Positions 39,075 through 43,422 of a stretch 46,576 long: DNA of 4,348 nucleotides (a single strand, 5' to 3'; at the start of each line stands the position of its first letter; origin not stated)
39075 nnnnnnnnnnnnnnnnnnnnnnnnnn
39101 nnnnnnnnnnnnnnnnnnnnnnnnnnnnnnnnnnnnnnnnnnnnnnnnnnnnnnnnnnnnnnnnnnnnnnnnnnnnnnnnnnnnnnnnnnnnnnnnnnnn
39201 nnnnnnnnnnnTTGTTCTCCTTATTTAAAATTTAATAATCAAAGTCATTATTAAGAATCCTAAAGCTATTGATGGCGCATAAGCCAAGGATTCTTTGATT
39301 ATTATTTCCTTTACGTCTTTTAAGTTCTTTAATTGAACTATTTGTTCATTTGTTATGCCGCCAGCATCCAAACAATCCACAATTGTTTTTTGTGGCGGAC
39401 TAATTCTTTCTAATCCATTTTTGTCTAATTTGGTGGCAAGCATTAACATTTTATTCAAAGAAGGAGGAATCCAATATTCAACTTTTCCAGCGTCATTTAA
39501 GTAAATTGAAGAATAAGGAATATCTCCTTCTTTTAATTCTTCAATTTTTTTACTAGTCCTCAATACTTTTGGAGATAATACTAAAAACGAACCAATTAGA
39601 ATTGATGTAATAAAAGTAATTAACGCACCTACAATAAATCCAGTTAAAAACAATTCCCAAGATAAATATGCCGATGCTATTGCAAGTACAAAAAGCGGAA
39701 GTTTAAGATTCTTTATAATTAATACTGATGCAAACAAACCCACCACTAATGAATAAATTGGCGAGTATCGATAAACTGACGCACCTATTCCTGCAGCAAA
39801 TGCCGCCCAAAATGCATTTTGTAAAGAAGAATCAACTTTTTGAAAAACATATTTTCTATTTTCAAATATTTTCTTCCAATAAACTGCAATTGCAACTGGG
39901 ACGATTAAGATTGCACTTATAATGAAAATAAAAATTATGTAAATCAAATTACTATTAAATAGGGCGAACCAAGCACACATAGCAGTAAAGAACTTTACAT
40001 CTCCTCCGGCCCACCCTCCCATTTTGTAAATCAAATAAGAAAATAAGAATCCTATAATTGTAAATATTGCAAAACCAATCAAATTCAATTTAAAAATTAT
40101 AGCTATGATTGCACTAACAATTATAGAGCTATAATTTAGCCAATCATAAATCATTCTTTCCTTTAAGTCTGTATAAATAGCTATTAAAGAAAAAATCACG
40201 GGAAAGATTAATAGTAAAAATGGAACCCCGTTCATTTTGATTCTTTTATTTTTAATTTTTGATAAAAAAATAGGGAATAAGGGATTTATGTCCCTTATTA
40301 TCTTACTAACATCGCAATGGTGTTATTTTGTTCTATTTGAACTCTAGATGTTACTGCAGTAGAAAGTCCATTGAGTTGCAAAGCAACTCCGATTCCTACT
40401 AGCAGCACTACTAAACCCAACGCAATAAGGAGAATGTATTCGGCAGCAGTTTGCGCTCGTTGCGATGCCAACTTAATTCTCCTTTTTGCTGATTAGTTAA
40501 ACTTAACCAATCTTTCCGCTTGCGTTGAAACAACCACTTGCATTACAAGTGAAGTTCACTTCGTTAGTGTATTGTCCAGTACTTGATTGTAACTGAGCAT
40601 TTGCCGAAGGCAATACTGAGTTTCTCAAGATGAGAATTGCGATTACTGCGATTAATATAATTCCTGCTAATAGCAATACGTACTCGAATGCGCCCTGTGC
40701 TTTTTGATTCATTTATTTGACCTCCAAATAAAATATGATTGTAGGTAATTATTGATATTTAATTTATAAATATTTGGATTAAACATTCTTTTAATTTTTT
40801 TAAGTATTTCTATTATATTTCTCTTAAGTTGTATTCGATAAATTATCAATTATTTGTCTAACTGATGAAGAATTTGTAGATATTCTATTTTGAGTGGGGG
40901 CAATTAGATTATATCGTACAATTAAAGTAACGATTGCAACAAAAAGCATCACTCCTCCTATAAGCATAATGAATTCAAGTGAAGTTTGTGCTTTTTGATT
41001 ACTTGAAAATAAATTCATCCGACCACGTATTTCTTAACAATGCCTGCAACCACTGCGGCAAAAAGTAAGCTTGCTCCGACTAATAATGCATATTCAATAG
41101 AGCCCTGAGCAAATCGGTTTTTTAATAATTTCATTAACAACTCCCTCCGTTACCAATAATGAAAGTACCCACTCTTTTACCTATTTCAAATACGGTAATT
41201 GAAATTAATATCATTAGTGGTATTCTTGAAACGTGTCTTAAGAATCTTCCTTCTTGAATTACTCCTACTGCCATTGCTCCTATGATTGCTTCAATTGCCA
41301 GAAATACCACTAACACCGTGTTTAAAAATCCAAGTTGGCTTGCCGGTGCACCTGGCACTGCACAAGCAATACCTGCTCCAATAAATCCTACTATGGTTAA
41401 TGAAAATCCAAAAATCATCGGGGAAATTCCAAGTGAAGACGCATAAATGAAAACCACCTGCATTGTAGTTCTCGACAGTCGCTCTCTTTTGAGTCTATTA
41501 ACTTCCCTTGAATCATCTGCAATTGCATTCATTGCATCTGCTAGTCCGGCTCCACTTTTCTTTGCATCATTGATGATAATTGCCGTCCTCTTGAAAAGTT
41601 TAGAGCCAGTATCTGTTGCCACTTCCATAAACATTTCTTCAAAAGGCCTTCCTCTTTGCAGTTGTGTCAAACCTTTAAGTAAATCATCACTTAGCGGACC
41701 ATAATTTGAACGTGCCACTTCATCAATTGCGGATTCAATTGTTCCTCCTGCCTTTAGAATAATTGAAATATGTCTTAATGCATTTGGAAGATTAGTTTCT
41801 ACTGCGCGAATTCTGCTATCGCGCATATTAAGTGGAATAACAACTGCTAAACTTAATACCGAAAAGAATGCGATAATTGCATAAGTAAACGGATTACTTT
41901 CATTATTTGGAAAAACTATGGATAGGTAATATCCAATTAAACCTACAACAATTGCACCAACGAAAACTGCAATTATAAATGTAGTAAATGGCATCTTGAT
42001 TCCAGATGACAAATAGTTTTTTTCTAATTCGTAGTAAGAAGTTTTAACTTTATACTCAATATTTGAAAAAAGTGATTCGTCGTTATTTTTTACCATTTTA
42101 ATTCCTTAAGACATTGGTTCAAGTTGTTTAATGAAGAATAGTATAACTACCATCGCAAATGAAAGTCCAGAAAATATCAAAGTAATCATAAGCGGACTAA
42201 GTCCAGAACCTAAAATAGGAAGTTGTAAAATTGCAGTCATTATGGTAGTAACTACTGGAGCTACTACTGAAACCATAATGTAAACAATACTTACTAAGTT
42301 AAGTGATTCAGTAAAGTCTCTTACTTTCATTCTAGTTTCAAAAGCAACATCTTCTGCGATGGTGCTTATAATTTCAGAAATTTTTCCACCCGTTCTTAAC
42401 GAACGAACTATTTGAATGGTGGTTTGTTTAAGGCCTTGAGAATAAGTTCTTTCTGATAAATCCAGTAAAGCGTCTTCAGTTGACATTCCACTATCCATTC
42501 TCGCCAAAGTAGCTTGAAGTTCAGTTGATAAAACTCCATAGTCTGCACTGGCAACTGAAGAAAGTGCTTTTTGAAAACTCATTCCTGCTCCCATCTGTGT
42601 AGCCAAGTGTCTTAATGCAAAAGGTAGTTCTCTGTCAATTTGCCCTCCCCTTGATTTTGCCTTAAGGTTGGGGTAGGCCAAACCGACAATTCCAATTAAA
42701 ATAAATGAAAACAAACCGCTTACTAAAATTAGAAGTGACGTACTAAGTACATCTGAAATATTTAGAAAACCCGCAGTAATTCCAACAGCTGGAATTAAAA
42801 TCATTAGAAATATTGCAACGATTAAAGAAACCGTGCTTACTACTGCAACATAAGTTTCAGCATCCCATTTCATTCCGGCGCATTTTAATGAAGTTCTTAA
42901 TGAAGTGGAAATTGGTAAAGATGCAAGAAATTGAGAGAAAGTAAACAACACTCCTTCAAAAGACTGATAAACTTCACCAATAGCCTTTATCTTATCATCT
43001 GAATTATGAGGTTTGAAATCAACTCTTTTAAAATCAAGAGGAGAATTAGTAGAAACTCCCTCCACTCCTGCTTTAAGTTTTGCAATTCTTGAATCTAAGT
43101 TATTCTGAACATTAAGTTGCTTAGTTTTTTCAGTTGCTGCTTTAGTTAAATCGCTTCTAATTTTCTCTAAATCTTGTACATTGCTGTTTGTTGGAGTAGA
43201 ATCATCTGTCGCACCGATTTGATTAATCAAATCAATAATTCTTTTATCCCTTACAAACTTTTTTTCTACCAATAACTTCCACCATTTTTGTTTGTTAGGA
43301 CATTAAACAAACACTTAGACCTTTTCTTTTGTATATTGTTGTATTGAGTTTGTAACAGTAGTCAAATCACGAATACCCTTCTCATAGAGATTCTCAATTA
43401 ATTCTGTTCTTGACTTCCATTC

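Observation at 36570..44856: Complete Epd/Tad-like type IV filament locus: ATPase, split platform, 4 short pilins, A24 peptidase, 6 pilin-like proteins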

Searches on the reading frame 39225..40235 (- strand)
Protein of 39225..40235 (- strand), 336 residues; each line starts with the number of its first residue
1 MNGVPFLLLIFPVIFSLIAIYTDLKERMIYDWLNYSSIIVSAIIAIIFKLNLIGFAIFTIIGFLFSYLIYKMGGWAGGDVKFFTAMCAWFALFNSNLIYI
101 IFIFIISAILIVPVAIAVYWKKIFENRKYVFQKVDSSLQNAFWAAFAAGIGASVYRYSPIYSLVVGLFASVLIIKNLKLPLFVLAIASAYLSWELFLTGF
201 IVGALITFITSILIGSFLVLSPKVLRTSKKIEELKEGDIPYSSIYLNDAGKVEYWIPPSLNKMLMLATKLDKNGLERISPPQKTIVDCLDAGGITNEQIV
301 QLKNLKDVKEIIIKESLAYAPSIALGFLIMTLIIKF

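Call 3: search_protein_families(library=pfam, proteins=[window:39225-40235:-], max_evalue=0.1)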
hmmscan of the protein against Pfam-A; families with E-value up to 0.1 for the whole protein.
window:39225-40235:- (336 aa): 2 families
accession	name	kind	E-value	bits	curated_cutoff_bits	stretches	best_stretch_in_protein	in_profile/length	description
PF01478.23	Peptidase_A24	-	2.2e-12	47.8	26.5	1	13-111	4-99/104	Type IV leader peptidase family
PF06819.16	Arc_PepC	-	3e-09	37.5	23.4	1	210-307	9-100/110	Archaeal Peptidase A24 C-terminal Domain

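Call 8: search_protein_families(library=ncbifam, proteins=[window:39225-40235:-], max_evalue=0.1)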
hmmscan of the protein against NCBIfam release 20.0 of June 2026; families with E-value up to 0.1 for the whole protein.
window:39225-40235:- (336 aa): 0 families

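Call 46: search_solved_structures(query=window:39225-40235:-, max_evalue=1)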
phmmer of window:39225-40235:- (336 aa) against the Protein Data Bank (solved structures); distinct sequences matched with E-value up to 1: 0.

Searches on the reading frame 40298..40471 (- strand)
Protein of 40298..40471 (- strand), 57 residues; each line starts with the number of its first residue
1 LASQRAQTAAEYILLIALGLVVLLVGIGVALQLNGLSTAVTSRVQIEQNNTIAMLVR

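Call 3: search_protein_families(library=pfam, proteins=[window:40298-40471:-], max_evalue=0.1)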
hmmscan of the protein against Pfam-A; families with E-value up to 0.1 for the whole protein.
window:40298-40471:- (57 aa): 1 family
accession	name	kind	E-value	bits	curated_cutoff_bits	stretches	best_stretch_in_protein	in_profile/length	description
PF04021.17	Class_IIIsignal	-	0.0082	16.5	23.7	1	5-25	2-22/27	Class III signal peptide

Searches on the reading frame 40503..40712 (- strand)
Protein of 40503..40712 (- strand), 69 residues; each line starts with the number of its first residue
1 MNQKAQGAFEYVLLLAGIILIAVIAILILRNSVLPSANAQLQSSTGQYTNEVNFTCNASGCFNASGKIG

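Call 3: search_protein_families(library=pfam, proteins=[window:40503-40712:-], max_evalue=0.1)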
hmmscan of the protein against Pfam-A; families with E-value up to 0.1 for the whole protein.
window:40503-40712:- (69 aa): 1 family
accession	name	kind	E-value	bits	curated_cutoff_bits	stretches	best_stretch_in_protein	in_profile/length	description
PF04021.17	Class_IIIsignal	-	7.4e-06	26.2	23.7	1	4-26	2-24/27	Class III signal peptide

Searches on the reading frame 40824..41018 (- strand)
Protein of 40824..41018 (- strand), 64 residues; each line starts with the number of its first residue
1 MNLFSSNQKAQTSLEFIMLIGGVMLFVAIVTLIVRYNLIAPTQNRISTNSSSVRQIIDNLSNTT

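Call 3: search_protein_families(library=pfam, proteins=[window:40824-41018:-], max_evalue=0.1)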
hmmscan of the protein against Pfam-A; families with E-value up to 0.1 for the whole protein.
window:40824-41018:- (64 aa): 3 families
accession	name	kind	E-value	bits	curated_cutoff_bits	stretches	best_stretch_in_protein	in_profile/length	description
PF04021.17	Class_IIIsignal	-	0.0012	19.1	23.7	1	9-31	2-24/27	Class III signal peptide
PF06143.16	Baculo_11_kDa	-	0.0014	18.6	28.4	1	15-59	35-80/84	Baculovirus 11 kDa family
PF18303.6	Saf_2TM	-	0.012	15.9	29.5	1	4-46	58-100/152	SAVED-fused 2TM effector domain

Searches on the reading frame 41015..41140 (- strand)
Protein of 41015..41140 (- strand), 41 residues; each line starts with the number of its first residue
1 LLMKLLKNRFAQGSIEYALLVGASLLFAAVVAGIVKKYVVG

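Call 3: search_protein_families(library=pfam, proteins=[window:41015-41140:-], max_evalue=0.1)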
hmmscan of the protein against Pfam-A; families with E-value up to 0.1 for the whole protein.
window:41015-41140:- (41 aa): 1 family
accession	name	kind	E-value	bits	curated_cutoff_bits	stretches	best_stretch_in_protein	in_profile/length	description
PF04021.17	Class_IIIsignal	-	1.7e-05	25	23.7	1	9-32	1-24/27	Class III signal peptide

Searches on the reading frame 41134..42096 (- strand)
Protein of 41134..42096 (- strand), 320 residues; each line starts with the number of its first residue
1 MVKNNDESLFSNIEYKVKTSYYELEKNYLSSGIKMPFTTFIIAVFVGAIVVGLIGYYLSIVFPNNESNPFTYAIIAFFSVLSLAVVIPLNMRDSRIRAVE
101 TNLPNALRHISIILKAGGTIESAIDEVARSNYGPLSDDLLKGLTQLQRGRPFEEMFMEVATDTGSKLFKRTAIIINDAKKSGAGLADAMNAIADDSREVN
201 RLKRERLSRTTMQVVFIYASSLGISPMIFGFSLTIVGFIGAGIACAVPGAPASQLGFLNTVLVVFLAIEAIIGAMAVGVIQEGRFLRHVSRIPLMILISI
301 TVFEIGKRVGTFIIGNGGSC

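Call 3: search_protein_families(library=pfam, proteins=[window:41134-42096:-], max_evalue=0.1)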
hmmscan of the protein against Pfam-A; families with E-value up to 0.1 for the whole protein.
window:41134-42096:- (320 aa): 4 families
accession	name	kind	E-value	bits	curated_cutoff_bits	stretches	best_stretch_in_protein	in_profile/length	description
PF00482.28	T2SSF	-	1.4e-16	61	25.2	1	106-229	1-121/125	Type II secretion system (T2SS), protein F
PF20990.2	DUF2207_C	-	7.6e-06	26.2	33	1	129-268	51-185/247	Predicted membrane protein (DUF2207) C-terminal domain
PF11277.13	Med24_N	-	0.014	13.9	25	1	102-184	412-493/998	Mediator complex subunit 24 N-terminal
PF08229.16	SHR3_chaperone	-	0.023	14.1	25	1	17-80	37-98/188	ER membrane protein SH3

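Call 8: search_protein_families(library=ncbifam, proteins=[window:41134-42096:-], max_evalue=0.1)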
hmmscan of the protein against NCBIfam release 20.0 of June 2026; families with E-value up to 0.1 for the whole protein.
window:41134-42096:- (320 aa): 7 families
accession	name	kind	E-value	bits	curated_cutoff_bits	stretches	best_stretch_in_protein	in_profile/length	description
NF004705.1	PRK06041.1-3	equivalog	3.2e-15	56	400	1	37-303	189-451/465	archaellar assembly protein ArlJ/FlaJ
NF046075.1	UpsF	equivalog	1.8e-12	46.8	400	1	47-240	262-439/484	membrane pilin protein UpsF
NF004704.2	PRK06041.1-2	equivalog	4.3e-08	32.3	550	1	40-309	269-549/555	archaellar assembly protein ArlJ/FlaJ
NF004703.2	PRK06041.1-1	equivalog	9.7e-05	20.9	570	1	78-215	259-399/525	archaellar assembly protein ArlJ/FlaJ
TIGR03920.1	T7SS_EccD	equivalog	0.019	13.8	94.95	1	41-89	394-442/455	type VII secretion integral membrane protein EccD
NF005599.0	PRK07333.1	equivalog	0.023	13.2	549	1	141-192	339-390/414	ubiquinone biosynthesis hydroxylase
NF041291.1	StbC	equivalog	0.031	14.6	100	0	164-235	48-118/122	plasmid stabilization protein StbC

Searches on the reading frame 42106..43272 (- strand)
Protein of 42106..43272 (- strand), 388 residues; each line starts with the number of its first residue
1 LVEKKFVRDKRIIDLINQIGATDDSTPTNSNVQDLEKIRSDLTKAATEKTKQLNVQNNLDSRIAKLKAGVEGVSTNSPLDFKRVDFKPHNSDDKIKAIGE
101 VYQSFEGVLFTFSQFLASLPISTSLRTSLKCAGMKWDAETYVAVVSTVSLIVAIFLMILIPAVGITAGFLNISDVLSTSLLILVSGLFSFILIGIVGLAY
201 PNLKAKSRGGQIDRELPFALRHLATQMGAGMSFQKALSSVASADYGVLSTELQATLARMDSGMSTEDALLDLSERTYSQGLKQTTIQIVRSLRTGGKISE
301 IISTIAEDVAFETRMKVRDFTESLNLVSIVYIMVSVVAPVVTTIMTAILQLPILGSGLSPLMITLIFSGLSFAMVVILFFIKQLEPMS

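Call 3: search_protein_families(library=pfam, proteins=[window:42106-43272:-], max_evalue=0.1)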
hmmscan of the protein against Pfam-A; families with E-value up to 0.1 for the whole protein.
window:42106-43272:- (388 aa): 1 family
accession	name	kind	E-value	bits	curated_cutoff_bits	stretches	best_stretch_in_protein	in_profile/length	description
PF00482.28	T2SSF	-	4.7e-20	72.3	25.2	1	219-345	1-124/125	Type II secretion system (T2SS), protein F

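Call 8: search_protein_families(library=ncbifam, proteins=[window:42106-43272:-], max_evalue=0.1)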
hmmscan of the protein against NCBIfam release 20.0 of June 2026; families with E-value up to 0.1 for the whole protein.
window:42106-43272:- (388 aa): 2 families
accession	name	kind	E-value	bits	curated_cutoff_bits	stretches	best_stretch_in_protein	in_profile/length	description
NF004705.1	PRK06041.1-3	equivalog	6.3e-08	32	400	1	154-350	188-380/465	archaellar assembly protein ArlJ/FlaJ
NF004704.2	PRK06041.1-2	equivalog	2e-05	23.5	550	1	136-386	8-248/555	archaellar assembly protein ArlJ/FlaJ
